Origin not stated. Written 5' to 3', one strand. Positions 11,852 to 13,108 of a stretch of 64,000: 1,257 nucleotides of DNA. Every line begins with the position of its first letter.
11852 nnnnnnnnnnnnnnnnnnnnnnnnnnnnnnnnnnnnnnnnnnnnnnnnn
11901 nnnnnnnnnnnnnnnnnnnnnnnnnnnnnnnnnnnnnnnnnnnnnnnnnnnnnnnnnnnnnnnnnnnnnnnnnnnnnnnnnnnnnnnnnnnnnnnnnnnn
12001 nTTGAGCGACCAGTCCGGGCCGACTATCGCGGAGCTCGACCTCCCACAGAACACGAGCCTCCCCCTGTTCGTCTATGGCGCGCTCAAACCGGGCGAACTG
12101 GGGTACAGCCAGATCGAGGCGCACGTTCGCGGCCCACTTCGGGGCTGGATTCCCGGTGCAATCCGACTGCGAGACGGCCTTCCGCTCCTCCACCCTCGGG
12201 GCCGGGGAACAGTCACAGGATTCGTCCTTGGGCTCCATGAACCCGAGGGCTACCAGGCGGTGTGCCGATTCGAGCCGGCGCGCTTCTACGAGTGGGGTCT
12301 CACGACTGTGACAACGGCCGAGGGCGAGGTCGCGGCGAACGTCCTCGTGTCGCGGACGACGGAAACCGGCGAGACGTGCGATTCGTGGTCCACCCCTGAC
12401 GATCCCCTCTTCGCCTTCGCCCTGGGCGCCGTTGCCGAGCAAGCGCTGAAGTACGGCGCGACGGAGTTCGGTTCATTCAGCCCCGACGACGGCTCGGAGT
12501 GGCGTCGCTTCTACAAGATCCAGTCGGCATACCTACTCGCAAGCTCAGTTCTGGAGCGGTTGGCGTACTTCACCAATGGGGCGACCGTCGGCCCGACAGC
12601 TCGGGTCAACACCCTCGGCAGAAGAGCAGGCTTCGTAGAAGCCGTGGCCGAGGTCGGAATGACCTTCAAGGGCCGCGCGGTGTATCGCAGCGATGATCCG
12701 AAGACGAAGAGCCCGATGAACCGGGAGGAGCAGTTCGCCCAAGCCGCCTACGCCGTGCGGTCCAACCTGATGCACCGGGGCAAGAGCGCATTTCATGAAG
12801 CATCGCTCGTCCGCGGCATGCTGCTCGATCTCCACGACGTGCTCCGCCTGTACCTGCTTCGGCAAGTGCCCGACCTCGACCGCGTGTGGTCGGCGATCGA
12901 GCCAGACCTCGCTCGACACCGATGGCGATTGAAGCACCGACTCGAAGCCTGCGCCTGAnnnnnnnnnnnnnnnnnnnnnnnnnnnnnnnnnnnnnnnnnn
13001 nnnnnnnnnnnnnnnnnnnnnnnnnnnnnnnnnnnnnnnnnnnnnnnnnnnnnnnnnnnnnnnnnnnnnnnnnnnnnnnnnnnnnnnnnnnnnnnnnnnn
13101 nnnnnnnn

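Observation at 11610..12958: Two-gene cassette: unknown 131-aa protein plus a GGCT-like/HEPN-like fusion (candidate toxin-immunity or abortive-infection module)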

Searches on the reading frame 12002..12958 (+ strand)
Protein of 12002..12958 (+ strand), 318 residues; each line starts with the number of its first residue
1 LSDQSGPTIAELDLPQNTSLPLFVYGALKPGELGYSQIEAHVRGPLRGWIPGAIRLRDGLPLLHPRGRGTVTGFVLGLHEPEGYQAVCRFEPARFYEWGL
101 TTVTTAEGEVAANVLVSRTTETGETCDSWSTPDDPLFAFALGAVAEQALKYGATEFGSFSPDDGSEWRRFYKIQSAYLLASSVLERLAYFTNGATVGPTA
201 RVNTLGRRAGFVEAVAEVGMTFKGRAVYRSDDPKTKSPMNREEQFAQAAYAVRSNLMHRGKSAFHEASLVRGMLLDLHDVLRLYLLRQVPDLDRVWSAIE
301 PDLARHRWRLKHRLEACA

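Call 3: search_protein_families(library=pfam, proteins=[window:12002-12958:+], max_evalue=0.1)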
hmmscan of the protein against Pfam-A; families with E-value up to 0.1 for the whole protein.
window:12002-12958:+ (318 aa): 1 family
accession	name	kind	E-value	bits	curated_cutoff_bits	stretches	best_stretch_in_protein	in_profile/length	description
PF06094.17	GGACT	-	6.6e-06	27.1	22.8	1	22-117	1-102/120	Gamma-glutamyl cyclotransferase, AIG2-like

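Call 4: search_protein_families(library=padloc, proteins=[window:12002-12958:+], max_evalue=0.1)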
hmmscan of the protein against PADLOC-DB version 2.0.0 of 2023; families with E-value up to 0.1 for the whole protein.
window:12002-12958:+ (318 aa): 1 family
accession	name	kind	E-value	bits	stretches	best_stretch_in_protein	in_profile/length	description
PDLC04458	PDC-M15A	-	0.049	11.4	1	162-192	18-47/243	-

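Call 5: find_homologous_proteins(query=window:12002-12955:+)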
Query window:12002-12955:+ (318 aa): 31 proteins with E <= 0.001 among 4730 candidates.
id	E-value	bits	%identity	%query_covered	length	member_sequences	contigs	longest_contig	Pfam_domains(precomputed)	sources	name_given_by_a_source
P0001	2.6e-151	521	100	73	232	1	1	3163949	-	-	-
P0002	1.5e-98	348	54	91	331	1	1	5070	-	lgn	-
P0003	6.0e-74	267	47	94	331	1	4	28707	PF06094.18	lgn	-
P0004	4.4e-73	264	45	100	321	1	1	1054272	-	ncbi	ncbi:gamma-glutamylcyclotransferase [Mycobacterium sp. NPDC049093]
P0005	5.9e-73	264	46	96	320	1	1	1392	PF06094.18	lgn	-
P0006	5.1e-69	251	43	97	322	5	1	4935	PF06094.18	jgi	jgi:gamma-glutamylcyclotransferase (GGCT)/AIG2-like uncharacterized protein YtfP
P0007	5.4e-66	241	43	96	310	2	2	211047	-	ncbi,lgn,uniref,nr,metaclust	ncbi:hypothetical protein A5772_13690 [Mycolicibacter sinensis]|uniref:Gamma-glutamylcyclotransferas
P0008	7.8e-66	240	43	94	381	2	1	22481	PF06094.18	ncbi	-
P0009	1.2e-62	230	44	97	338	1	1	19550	-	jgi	jgi:hypothetical protein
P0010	2.4e-58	216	42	91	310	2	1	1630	-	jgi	jgi:hypothetical protein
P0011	3.1e-50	189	49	60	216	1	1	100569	-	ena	-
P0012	1.5e-44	171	36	88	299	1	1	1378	-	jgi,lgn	-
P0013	7.3e-44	168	36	92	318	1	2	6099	PF06094.18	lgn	-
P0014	6.1e-42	162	37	87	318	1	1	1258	PF06094.18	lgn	-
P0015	1.2e-40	158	37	87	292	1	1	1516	-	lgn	-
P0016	1.6e-38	151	38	89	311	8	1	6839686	PF06094.18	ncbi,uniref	ncbi:gamma-glutamylcyclotransferase [Micromonospora sp. IBHARD004]|uniref:gamma-glutamylcyclotransfe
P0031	4.6e-16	77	27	86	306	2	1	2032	PF06094.18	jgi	-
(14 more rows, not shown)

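Call 6: search_solved_structures(query=window:12002-12955:+, max_evalue=10)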
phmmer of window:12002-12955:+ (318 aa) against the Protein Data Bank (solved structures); distinct sequences matched with E-value up to 10: 0.

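Call 9: find_related_loci(query=A1, collection=genome_contigs, flank=8000)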
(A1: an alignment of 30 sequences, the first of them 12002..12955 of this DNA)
Query A1 (318 aa) in genome_contigs; peptide patterns used: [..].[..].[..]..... (x = any residue, [..] = any of these).
65 stretches matched a pattern; 49 encode a relative of the query (tblastn E <= 1e-3); 49 distinct loci.
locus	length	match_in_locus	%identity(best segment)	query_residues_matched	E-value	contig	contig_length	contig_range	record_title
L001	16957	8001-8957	45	1-318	2e-77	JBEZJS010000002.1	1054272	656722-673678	Mycobacterium sp. NPDC049093 NPDC049093_31_E11.ctg-0002, whole genome shotgun sequence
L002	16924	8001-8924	43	12-316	1e-69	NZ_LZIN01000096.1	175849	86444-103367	Mycolicibacter sinensis strain 852014-51077_SCH5608930-a contig_86, whole genome shotgun sequence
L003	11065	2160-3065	39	2-302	4e-53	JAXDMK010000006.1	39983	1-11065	MAG: Actinomycetota bacterium isolate BP_64 scaffold_343769, whole genome shotgun sequence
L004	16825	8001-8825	38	3-274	6e-52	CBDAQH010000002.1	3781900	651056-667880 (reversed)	MAG: Acidobacteriaceae bacterium isolate c2867998-d924-4bdb-97a4-51438a06f0c4 genome assembly, contig: contig_1, whole g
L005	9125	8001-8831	36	12-282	3e-46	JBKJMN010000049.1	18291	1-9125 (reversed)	MAG: Burkholderiales bacterium isolate ant_bin.330 k117_6538315, whole genome shotgun sequence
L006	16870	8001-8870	36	22-310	8e-46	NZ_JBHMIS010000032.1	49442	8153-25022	Micromonospora sp. LOL_024 contig00032, whole genome shotgun sequence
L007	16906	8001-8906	36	9-314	6e-44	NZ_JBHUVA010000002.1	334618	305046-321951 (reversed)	Micromonospora sp. NPDC057141 NPDC057141_T17_C10.ctg-0002, whole genome shotgun sequence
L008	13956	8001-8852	36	7-285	8e-43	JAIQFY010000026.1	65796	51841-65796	MAG: Terriglobia bacterium isolate SRVP_39 SRVP18_hole-7m-from-trench_1_20cm_scaffold_226, whole genome shotgun sequence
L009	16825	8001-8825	38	12-285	3e-42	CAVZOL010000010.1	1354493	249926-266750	MAG: Ignavibacteriota bacterium isolate MFD05512.bin.2.5 genome assembly, contig: contig_4526, whole genome shotgun sequ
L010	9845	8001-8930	34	12-318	2e-42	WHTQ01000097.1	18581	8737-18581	MAG: Micromonosporaceae bacterium isolate Dino_bin41 k141_259566_length_18581_cov_71.7291, whole genome shotgun sequence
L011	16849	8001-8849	37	8-285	4e-42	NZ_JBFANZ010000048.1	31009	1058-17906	Micromonospora sp. NPDC049679 NPDC049679_104_G3.ctg-0048, whole genome shotgun sequence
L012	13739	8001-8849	37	12-290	4e-42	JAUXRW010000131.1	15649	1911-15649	MAG: Acidimicrobiales bacterium isolate C12_metabat.bin.16 C12_k141_162438, whole genome shotgun sequence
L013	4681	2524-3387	34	12-281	2e-41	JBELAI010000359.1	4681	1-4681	MAG: Terracidiphilus sp. isolate SPRUCE 8 SPRUCE_8_359, whole genome shotgun sequence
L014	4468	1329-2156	38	12-287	1e-41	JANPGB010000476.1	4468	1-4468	MAG: Verrucomicrobiota bacterium isolate VAR_69_metabat_5 VAR_69_k141_4679266, whole genome shotgun sequence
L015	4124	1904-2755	38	9-285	6e-40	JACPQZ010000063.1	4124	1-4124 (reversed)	MAG: Candidatus Omnitrophota bacterium isolate NC_groundwater_666_Ag_B-0.1um_57_48 B_1_S1_Biohub_coassembly_k141_4756071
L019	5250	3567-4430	33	15-301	1e-34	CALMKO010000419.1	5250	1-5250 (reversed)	MAG TPA_asm: uncultured Verrucomicrobia bacterium isolate SRR7468254_bin.34_CONCOCT_v1.1_MAG genome assembly, contig: ER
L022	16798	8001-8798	32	15-277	2e-33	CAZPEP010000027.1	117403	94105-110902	MAG TPA_asm: uncultured Eubacteriales bacterium isolate binchicken_co255_216 genome assembly, contig: k141_3272125, whol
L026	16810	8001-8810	26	14-289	3e-30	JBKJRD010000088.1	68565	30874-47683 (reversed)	MAG: Methylotenera sp. isolate ant_bin.520 S1Ck117_2875137_flag_1_multi_66.9749_len_68565, whole genome shotgun sequence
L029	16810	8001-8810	30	12-285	7e-29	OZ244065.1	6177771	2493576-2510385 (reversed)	MAG: Capsulimonadaceae bacterium isolate b96f50d5-ec74-4825-8ec0-1eb044643813 genome assembly, chromosome: 1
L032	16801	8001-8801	25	12-286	8e-28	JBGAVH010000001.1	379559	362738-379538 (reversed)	MAG: Saprospiraceae bacterium isolate MAG_AAO_AS.28 AAOAS-28_NODE_1_length_379559_cov_17.844479, whole genome shotgun se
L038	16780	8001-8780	29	15-281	6e-26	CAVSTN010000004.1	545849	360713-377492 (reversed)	MAG: uncultured Nitrospiraceae bacterium isolate MFD05684.bin.2.280 genome assembly, contig: contig_23473, whole genome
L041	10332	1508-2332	27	12-285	1e-23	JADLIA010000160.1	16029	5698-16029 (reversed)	MAG: Rubrivivax sp. isolate SJ498 c_000001272487, whole genome shotgun sequence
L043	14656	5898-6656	26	15-280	5e-23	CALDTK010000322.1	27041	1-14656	MAG: uncultured Saprospiraceae bacterium isolate L3_Bin_Bin_87_1_1 genome assembly, contig: c_000000278539, whole genome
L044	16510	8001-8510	34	13-188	6e-22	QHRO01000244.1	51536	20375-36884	MAG: Verrucomicrobia bacterium isolate AV101 14_1009_13_40cm_scaffold_570_curated, whole genome shotgun sequence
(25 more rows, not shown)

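Call 14: search_protein_families(library=pfam, proteins=[L022:7566-7982:+, L029:8821-9309:+, L032:8839-9207:+, L019:4464-4970:+, L002:1420-3420:+, L002:3009-4766:+, L002:4766-7882:+, L009:4271-6718:+, L009:6709-7977:+, L009:8896-11985:+], max_evalue=0.01)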
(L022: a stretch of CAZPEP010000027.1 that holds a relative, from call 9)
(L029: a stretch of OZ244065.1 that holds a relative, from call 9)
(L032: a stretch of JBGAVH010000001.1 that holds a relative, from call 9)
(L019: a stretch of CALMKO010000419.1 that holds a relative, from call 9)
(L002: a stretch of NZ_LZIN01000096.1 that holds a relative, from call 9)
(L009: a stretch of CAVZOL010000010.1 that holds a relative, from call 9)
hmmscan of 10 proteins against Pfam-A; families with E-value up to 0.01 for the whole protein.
L022:7566-7982:+ (138 aa): 0 families

L029:8821-9309:+ (162 aa): 0 families

L032:8839-9207:+ (122 aa): 0 families

L019:4464-4970:+ (168 aa): 0 families

L002:1420-3420:+ (666 aa): 2 families
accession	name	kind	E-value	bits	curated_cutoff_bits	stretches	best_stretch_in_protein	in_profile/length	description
PF02384.22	N6_Mtase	-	6.3e-62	210.1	20.4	1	157-460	3-279/311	N-6 DNA Methylase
PF12161.14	HsdM_N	-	4e-23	83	24.5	1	15-145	3-135/135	HsdM N-terminal domain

L002:3009-4766:+ (585 aa): 2 families
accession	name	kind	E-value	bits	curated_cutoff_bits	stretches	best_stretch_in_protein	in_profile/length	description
PF01420.25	Methylase_S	-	5.9e-10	40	22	1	440-561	52-167/168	Type I restriction modification DNA specificity domain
PF25443.1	ANG-1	-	0.0091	16.6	28.5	0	278-347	5-74/105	ANG-1-like domain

L002:4766-7882:+ (1038 aa): 6 families
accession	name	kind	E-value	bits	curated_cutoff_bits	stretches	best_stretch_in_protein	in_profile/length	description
PF18766.7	SWI2_SNF2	-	1e-21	78.1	26.7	1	293-532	1-191/221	SWI2/SNF2 ATPase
PF04851.21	ResIII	-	6.5e-14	52.6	22.5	1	290-451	4-151/164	Type III restriction enzyme, res subunit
PF04313.20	HSDR_N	-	2.6e-13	50.7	25.1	1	123-219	102-196/198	Type I restriction enzyme R protein N terminus (HSDR_N)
PF22679.2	T1R_D3-like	-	1.6e-10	42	27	1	688-744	99-156/158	Type I restriction enzyme subunit R domain 3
PF00270.35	DEAD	-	2.3e-08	34.4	26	1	310-498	13-165/167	DEAD/DEAH box helicase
PF08278.16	DnaG_DnaB_bind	-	0.00031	21.5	29.1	0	927-998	27-90/124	DNA primase DnaG DnaB-binding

L009:4271-6718:+ (815 aa): 6 families
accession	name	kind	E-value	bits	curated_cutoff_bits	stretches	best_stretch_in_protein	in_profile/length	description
PF02384.22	N6_Mtase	-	5.9e-99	331.7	20.4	1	137-445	3-307/311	N-6 DNA Methylase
PF12161.14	HsdM_N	-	9.1e-17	62.4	24.5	1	10-122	3-135/135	HsdM N-terminal domain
PF07669.17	Eco57I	-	2.8e-05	24.7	25.3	1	249-348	64-163/171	Eco57I restriction-modification methylase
PF05175.20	MTS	-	0.00037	20.6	23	1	184-273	31-112/170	Methyltransferase small domain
PF01170.24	UPF0020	-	0.0017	18.5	22.3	0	163-206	7-50/197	RMKL-like, methyltransferase domain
PF03602.21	Cons_hypoth95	-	0.0065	16.6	24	0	184-282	41-137/182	Conserved hypothetical protein 95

L009:6709-7977:+ (422 aa): 1 family
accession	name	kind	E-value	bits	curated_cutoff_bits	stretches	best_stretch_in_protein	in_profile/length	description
PF01420.25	Methylase_S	-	1.8e-28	100.3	22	2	47-199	25-163/168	Type I restriction modification DNA specificity domain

L009:8896-11985:+ (1029 aa): 5 families
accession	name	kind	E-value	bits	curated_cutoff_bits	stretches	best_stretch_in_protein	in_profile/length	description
PF18766.7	SWI2_SNF2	-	6.7e-70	235.6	26.7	1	256-490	2-219/221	SWI2/SNF2 ATPase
PF22679.2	T1R_D3-like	-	2e-37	129.5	27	1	532-687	2-158/158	Type I restriction enzyme subunit R domain 3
PF04313.20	HSDR_N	-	1.6e-36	126.5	25.1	1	11-205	8-197/198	Type I restriction enzyme R protein N terminus (HSDR_N)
PF04851.21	ResIII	-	3.4e-19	69.8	22.5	1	256-424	8-162/164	Type III restriction enzyme, res subunit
PF00270.35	DEAD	-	0.0022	18.2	26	0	279-424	23-160/167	DEAD/DEAH box helicase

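Call 15: predict_structure(alignment_id=A1)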
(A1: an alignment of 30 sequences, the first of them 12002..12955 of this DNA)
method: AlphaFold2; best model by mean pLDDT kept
length: 318 residues; sequences in the alignment: 30
mean_pLDDT: 93.3   pTM: 0.92
mean pLDDT of the five models: 93.3, 93.0, 92.9, 92.3, 91.7
residues with pLDDT >= 90: 262; 70-90: 46; 50-70: 6; < 50: 4
segments of 3 or more residues with pLDDT < 50: 1-4
pLDDT, mean of each block of 10 residues (from residue 1): 59 97 98 97 97 94 96 97 97 96 98 94 90 97 98 91 90 97 98 93 97 98 87 83 95 87 84 98 98 97 96 92
secondary structure, 60 per line:
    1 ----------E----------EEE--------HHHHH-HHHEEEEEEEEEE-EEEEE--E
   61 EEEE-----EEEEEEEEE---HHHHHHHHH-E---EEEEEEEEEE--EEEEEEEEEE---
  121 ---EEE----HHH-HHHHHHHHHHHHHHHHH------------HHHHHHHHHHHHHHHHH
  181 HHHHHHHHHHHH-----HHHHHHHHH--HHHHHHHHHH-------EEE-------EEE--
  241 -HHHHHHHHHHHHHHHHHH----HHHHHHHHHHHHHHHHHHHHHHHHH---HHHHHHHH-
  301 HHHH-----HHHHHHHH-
elements in order: E22-24 H33-37 E42-51 E53-57 E60-64 E70-78 H82-90 E96-105 E108-117 E124-126 H135-151 H164-192 H198-206 H209-218 E226-228 E236-238 H242-259 H264-288 H292-299 H301-304 H310-317

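Call 18: fold_search(model_id=the predicted structure, library=pdb)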
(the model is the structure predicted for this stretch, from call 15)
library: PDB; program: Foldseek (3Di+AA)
matches with E <= 10: 585; with E <= 0.001: 0
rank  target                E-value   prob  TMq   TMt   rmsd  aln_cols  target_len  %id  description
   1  2qik                  1.3e-03  1.00  0.29  0.34   7.5       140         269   16  Crystal structure of YkqA from Bacillus subtilis. Northeast Structural Genomics Target SR631 (released 2007-07-24)
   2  2g0q_MODEL_1_A        1.4e-03  1.00  0.27  0.54  13.6       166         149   16  Solution structure of At5g39720.1 from Arabidopsis thaliana (released 2006-02-28)
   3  2jqv_MODEL_1_A        9.0e-03  1.00  0.31  0.55   9.1       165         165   14  Solution structure At3g28950.1 from Arabidopsis thaliana (released 2007-08-14)
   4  2fon_B                3.6e-02  0.11  0.14  0.09  20.5       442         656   11  X-ray crystal structure of LeACX1, an acyl-CoA oxidase from Lycopersicon esculentum (tomato) (released 2006-05-23)
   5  1n4k                  5.5e-02  0.14  0.18  0.19  16.4       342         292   10  Crystal structure of the inositol 1,4,5-trisphosphate receptor binding core in complex with IP3 (released 2002-12-25)
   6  9w13_B                6.4e-02  0.16  0.14  0.15  15.0       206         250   11  Crystal Structure of the ER-alpha Ligand-binding Domain (Y537S) in Complex with ZEN-P (released 2026-03-18)
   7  7y8g_B                7.4e-02  0.18  0.15  0.17  14.7       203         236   11  Estrogen Receptor Alpha Ligand Binding Domain Y537S Mutant in Complex with an Inhibitor 30a and GRIP Peptide (released 2023-04-26)
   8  4q13_B                1.1e-01  0.16  0.15  0.18  14.6       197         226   12  Apo Estrogen Receptor Alpha Ligand Binding Domain D538G Mutant with a glucocorticoid receptor-interacting protein 1 NR (released 2015-04-08)
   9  7ujf_A                1.4e-01  0.15  0.15  0.18  14.9       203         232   12  Estrogen Receptor Alpha Ligand Binding Domain in Complex with a Methylated Lasofoxifene Derivative with Selective Estr (released 2022-06-15)
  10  5dwj_A                1.4e-01  0.13  0.14  0.16  15.0       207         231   12  Crystal Structure of the ER-alpha Ligand-binding Domain in Complex with a Resorcinyl 4-Fluoro-substituted Diaryl-imine (released 2016-05-04)
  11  5dxm_B                1.5e-01  0.12  0.14  0.16  14.8       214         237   11  Crystal Structure of the ER-alpha Ligand-binding Domain in Complex with the Cyclofenil Derivative 3-[(E)-(1s,5s)-bicyc (released 2016-05-04)
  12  4pxm_B                1.5e-01  0.14  0.14  0.17  14.7       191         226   11  The Estrogen Receptor Alpha Ligand Binding Domain D538G Mutant in Complex with Estradiol and a glucocorticoid receptor (released 2015-04-08)
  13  5dmc_B                1.6e-01  0.11  0.14  0.16  15.2       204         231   11  Crystal Structure of the ER-alpha Ligand-binding Domain in complex with a nitrile-substituted triaryl-ethylene derivat (released 2016-05-04)
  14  5kr9_B                1.8e-01  0.12  0.14  0.16  14.6       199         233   10  Crystal Structure of the ER-alpha Ligand-binding Domain (Y537S) in Complex with Coumestrol (released 2017-02-15)
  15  7y8f_B                1.9e-01  0.13  0.14  0.17  14.9       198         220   11  Estrogen Receptor Alpha Ligand Binding Domain Y537S Mutant in Complex with an Inhibitor 30o and GRIP Peptide (released 2023-04-26)
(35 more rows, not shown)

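Call 23: search_solved_structures(query=A1, max_evalue=10, show_alignments=3)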
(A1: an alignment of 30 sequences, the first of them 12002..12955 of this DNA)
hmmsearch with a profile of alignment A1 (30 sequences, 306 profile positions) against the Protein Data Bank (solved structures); distinct sequences matched with E-value up to 10: 2.
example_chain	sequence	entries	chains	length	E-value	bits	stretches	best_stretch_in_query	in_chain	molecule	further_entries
8w6e_A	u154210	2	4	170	0.64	12.1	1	208-278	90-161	HBC599 in complex with wFAP1.1 | wFAP1.1 structure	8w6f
2qik_A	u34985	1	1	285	0.82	11.7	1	18-58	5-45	UPF0131 protein ykqA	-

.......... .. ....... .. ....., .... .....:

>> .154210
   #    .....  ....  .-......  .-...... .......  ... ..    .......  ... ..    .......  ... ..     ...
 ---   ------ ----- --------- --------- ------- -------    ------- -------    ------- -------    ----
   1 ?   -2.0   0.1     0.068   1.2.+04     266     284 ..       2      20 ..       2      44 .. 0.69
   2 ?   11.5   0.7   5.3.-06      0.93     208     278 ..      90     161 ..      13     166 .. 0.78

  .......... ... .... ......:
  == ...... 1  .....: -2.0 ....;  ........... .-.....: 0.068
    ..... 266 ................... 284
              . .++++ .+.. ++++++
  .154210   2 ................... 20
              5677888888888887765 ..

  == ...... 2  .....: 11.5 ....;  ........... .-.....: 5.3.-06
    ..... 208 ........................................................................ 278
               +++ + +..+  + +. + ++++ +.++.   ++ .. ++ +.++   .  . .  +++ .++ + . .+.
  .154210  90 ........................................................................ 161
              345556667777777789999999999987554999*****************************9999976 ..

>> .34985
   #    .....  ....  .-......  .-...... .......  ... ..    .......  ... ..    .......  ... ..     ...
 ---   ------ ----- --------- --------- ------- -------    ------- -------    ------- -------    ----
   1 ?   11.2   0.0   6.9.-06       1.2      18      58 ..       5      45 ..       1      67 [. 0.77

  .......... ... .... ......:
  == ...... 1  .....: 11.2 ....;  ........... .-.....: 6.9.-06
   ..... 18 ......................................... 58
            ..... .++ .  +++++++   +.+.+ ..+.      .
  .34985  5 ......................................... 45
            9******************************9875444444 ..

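Call 24: search_protein_families(library=pfam, alignment_id=A1, max_evalue=1)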
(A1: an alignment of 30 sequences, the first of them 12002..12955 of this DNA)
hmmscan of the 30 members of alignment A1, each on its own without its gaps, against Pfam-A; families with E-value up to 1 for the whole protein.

A. member 1, window:12002-12955:+ (318 aa): 2 families
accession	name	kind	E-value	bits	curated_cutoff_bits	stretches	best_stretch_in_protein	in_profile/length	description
PF06094.17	GGACT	-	6.6e-06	27.1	22.8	1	22-117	1-102/120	Gamma-glutamyl cyclotransferase, AIG2-like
PF18646.6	DUF5632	-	0.12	12.8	25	1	47-77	41-71/81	Family of unknown function (DUF5632)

B. families by the number of members that match (of 30 scanned): 7 families
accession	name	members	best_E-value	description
PF06094.17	GGACT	22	9.8e-09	Gamma-glutamyl cyclotransferase, AIG2-like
PF00583.31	Acetyltransf_1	1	2.1e-15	Acetyltransferase (GNAT) family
PF13508.13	Acetyltransf_7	1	5.1e-13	Acetyltransferase (GNAT) domain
PF13673.13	Acetyltransf_10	1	3.3e-11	Acetyltransferase (GNAT) domain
PF08445.16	FR47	1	7.8e-05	FR47-like protein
PF14542.12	Acetyltransf_CG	1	0.018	GCN5-related N-acetyl-transferase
PF18646.6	DUF5632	1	0.12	Family of unknown function (DUF5632)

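Call 28: find_encoding_contigs(protein=P0002, flank=5000, max_places=3)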
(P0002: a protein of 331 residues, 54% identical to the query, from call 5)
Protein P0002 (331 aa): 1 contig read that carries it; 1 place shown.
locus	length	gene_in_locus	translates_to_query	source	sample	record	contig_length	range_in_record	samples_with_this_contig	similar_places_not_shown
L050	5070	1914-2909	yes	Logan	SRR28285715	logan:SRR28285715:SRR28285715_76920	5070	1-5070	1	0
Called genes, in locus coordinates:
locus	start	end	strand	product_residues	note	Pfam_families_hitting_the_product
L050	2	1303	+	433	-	?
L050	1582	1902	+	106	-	-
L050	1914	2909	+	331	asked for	-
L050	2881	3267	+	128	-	-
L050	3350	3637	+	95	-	-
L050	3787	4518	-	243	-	PF08867:FRG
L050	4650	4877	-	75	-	-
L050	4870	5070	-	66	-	?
